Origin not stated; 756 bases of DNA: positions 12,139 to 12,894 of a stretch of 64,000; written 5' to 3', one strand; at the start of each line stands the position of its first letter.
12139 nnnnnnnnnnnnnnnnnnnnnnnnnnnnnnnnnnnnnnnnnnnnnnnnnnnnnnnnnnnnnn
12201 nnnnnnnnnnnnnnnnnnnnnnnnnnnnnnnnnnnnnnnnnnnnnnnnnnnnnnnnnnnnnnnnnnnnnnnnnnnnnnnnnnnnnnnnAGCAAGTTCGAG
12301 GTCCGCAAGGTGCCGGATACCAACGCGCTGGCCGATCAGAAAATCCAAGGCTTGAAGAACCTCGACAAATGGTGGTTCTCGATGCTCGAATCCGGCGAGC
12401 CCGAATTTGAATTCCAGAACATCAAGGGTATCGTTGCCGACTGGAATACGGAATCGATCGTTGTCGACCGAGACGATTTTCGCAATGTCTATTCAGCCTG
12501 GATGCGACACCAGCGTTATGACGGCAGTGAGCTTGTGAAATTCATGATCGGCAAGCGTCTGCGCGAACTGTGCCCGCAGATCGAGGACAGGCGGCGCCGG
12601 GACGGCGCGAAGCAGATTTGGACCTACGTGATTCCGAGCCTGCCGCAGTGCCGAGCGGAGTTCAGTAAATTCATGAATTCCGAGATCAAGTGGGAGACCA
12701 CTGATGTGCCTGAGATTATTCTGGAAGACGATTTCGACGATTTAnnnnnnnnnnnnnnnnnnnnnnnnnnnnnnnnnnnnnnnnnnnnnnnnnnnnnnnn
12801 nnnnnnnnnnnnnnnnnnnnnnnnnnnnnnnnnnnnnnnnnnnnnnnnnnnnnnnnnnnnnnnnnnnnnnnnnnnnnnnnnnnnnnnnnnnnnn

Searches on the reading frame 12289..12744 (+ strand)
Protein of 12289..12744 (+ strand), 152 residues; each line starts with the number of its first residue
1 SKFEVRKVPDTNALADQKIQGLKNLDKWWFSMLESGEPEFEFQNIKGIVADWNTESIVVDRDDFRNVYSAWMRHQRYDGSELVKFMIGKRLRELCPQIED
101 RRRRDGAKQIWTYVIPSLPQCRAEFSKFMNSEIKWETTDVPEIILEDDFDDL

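Call 51: find_homologous_proteins(query=window:12289-12744:+, max_evalue=0.001)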
Query window:12289-12744:+ (152 aa): 2 proteins with E <= 0.001 among 9 candidates.
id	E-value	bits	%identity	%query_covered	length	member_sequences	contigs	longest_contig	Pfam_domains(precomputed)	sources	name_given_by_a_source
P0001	2.4e-61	224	67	93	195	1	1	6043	-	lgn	-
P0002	4.7e-49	184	63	88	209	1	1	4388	-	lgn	-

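Call 71: predict_structure(alignment_id=A4)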
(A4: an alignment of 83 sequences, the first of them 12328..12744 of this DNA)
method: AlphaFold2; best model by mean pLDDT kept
length: 139 residues; sequences in the alignment: 83
mean_pLDDT: 82.4   pTM: 0.73
mean pLDDT of the five models: 82.4, 82.2, 80.1, 75.3, 71.9
residues with pLDDT >= 90: 59; 70-90: 58; 50-70: 11; < 50: 11
segments of 3 or more residues with pLDDT < 50: 131-136
pLDDT, mean of each block of 10 residues (from residue 1): 75 90 90 89 93 90 71 87 91 87 93 88 61 46
secondary structure, 60 per line:
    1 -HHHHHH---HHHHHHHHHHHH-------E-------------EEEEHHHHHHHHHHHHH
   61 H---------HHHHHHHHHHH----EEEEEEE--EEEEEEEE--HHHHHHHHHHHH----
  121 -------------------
elements in order: H2-7 H11-22 E44-47 H48-61 H71-81 E86-92 E95-102 H105-116

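Call 73: fold_search(model_id=the predicted structure, library=pdb)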
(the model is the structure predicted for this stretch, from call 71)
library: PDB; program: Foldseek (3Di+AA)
matches with E <= 10: 783; with E <= 0.001: 0
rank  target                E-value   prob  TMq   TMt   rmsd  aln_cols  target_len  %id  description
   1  8zjr_M                1.9e-02  1.00  0.36  0.60   1.8        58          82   21  Structure of nucleosome-bound RFX5 complex (released 2025-08-13)
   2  8jkl_G                1.3e-01  0.28  0.26  0.31   7.3       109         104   15  IRF4 DNA-binding domain bound to an DNA containing GATA motif (released 2023-09-20)
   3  1dp7_P                2.0e-01  0.99  0.38  0.67   2.8        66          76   15  COCRYSTAL STRUCTURE OF RFX-DBD IN COMPLEX WITH ITS COGNATE X-BOX BINDING SITE (released 2000-03-06)
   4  2qby_B                2.0e-01  0.82  0.36  0.16   4.2        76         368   12  Crystal structure of a heterodimer of Cdc6/Orc1 initiators bound to origin DNA (from S. solfataricus) (released 2007-09-11)
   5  5zr1_B                2.3e-01  0.54  0.36  0.17   7.8       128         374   11  Saccharomyces Cerevisiae Origin Recognition Complex Bound to a 72-bp Origin DNA containing ACS and B1 element (released 2018-07-11)
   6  1f4k_A                2.6e-01  0.69  0.39  0.45   4.1       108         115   11  CRYSTAL STRUCTURE OF THE REPLICATION TERMINATOR PROTEIN/B-SITE DNA COMPLEX (released 2001-06-08)
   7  6rnh_B                2.9e-01  0.06  0.14  0.09  16.5       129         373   10  Structure of C-terminal truncated Plasmodium falciparum IMP-nucleotidase (released 2020-07-15)
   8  5x11_E                3.1e-01  0.41  0.32  0.26   9.8        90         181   13  Crystal structure of Bacillus subtilis PadR in complex with operator DNA (released 2017-11-22)
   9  4v0p                  3.3e-01  0.51  0.31  0.22   6.7        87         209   10  Crystal structure of the MAGE homology domain of human MAGE-A3 (released 2014-10-01)
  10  8zp5_B                3.3e-01  0.44  0.35  0.17   6.8       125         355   14  Cryo-EM structure of origin recognition complex (Orc5 basic patch mutations) with ARS1 DNA bound (released 2025-04-16)
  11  5x11_G                3.3e-01  0.41  0.32  0.27   9.8        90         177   13  Crystal structure of Bacillus subtilis PadR in complex with operator DNA (released 2017-11-22)
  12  2j0n_A                3.5e-01  0.09  0.21  0.18  14.3       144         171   11  A proteolytically truncated form of Shigella Flexneri IpaD (released 2006-11-02)
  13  3r0a_A                3.7e-01  0.41  0.36  0.40   4.9       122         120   16  Possible transcriptional regulator from Methanosarcina mazei Go1 (gi 21227196) (released 2011-03-23)
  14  5x11_B                4.0e-01  0.28  0.30  0.25  10.1        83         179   13  Crystal structure of Bacillus subtilis PadR in complex with operator DNA (released 2017-11-22)
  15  6rmo_J                4.5e-01  0.04  0.14  0.08  15.7       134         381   10  Structure of Plasmodium falciparum IMP-nucleotidase (released 2020-07-15)
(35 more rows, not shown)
